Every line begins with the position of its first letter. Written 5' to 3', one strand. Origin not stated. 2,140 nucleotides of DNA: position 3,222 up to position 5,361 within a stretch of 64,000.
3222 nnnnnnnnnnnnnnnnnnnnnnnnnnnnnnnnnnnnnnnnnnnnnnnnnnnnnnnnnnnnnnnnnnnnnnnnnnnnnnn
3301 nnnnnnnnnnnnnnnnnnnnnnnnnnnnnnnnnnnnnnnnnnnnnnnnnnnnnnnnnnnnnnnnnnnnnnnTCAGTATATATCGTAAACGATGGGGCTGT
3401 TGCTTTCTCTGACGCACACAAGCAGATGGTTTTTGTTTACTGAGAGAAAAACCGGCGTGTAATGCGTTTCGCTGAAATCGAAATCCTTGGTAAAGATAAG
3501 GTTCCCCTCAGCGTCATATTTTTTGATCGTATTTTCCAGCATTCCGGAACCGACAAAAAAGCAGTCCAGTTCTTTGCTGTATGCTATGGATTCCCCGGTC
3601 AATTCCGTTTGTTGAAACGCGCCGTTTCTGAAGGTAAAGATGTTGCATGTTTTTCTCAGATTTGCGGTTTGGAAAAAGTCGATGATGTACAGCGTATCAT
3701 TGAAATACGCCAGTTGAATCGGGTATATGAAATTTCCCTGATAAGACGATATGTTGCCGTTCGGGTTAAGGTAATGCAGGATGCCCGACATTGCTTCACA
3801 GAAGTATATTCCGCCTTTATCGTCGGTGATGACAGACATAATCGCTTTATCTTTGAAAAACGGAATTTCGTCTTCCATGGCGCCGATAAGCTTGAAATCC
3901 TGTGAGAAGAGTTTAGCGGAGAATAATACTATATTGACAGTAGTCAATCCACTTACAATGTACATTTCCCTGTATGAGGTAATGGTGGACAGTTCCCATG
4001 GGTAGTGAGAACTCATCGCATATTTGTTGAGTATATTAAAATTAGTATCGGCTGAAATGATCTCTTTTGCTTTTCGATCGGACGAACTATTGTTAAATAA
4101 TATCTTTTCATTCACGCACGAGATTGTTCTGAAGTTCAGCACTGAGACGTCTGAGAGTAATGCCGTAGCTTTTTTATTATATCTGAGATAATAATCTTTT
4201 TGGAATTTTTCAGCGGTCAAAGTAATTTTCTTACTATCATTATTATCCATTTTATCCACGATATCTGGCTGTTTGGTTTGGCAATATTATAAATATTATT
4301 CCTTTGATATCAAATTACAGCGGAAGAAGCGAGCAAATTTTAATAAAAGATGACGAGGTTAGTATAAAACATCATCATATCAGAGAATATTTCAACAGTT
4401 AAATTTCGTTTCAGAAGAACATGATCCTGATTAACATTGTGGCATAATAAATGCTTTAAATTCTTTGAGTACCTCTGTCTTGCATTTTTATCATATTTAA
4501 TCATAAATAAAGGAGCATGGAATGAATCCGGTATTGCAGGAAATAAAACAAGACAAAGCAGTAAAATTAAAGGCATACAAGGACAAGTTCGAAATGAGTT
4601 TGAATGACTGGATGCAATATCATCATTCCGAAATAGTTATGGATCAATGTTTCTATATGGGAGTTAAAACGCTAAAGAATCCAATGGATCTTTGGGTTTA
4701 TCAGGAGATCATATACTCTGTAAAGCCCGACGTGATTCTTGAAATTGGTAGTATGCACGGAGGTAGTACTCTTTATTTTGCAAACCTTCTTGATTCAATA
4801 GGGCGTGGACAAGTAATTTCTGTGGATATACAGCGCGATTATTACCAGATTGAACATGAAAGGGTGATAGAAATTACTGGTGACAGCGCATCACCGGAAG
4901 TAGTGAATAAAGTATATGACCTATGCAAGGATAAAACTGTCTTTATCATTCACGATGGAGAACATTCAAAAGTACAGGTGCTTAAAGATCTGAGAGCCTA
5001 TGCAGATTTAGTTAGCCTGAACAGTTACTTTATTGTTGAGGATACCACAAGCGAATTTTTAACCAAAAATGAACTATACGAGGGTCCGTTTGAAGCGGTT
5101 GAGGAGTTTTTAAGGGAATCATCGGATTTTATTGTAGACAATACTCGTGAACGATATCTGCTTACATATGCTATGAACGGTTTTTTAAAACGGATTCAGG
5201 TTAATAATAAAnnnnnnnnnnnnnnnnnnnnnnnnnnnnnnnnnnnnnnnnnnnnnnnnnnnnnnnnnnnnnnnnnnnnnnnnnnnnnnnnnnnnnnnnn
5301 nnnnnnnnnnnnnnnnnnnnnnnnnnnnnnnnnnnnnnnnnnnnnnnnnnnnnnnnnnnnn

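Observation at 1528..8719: Glycan-tailoring cluster with two fusion methyltransferases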

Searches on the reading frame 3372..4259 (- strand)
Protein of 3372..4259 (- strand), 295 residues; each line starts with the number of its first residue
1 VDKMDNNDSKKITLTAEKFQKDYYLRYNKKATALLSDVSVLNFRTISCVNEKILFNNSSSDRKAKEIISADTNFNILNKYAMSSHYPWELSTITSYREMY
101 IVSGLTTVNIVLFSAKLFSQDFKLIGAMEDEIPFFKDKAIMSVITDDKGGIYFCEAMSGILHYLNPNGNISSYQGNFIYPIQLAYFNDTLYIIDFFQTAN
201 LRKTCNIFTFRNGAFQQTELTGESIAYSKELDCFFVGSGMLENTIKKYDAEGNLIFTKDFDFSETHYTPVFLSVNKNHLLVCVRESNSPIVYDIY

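Call 4: search_protein_families(library=pfam, proteins=[window:3372-4259:-], max_evalue=0.01)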
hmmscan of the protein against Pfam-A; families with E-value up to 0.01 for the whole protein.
window:3372-4259:- (295 aa): 0 families

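Call 8: search_protein_families(library=ncbifam, proteins=[window:3372-4259:-], max_evalue=0.001)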
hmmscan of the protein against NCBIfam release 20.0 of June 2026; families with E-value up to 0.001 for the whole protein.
window:3372-4259:- (295 aa): 0 families

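Call 48: search_protein_families(library=pfam, proteins=[window:3372-4259:-], max_evalue=0.01)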
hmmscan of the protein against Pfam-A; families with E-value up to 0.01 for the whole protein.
window:3372-4259:- (295 aa): 0 families

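Call 78: search_solved_structures(query=window:3372-4259:-, max_evalue=1)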
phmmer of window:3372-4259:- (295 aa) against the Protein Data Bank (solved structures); distinct sequences matched with E-value up to 1: 1.
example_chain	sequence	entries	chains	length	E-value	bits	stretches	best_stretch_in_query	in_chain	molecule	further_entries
5a4k_A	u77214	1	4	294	0.79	12.4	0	118-163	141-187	NAD(P)H DEHYDROGENASE [QUINONE] 1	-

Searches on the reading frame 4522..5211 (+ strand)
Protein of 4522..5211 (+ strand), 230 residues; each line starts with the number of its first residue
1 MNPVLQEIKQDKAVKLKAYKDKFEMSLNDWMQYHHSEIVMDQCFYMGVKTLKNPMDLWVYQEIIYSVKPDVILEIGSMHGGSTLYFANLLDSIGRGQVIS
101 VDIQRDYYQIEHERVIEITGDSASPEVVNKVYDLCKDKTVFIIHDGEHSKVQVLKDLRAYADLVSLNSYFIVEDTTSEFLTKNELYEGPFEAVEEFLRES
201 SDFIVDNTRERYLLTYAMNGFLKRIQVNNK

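Call 84: search_solved_structures(query=window:4522-5211:+, max_evalue=0.01, show_alignments=1)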
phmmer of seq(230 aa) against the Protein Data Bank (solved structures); distinct sequences matched with E-value up to 0.01: 3.
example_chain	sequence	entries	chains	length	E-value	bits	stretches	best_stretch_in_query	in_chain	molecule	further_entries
2br3_A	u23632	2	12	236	3.6e-06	30.1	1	45-176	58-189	CEPHALOSPORIN HYDROXYLASE CMCI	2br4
2bm8_A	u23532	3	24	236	4.8e-06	29.7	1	45-176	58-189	CEPHALOSPORIN HYDROXYLASE CMCI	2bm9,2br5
5zy5_A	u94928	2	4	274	0.0089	19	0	66-124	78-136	Probable catechol O-methyltransferase 1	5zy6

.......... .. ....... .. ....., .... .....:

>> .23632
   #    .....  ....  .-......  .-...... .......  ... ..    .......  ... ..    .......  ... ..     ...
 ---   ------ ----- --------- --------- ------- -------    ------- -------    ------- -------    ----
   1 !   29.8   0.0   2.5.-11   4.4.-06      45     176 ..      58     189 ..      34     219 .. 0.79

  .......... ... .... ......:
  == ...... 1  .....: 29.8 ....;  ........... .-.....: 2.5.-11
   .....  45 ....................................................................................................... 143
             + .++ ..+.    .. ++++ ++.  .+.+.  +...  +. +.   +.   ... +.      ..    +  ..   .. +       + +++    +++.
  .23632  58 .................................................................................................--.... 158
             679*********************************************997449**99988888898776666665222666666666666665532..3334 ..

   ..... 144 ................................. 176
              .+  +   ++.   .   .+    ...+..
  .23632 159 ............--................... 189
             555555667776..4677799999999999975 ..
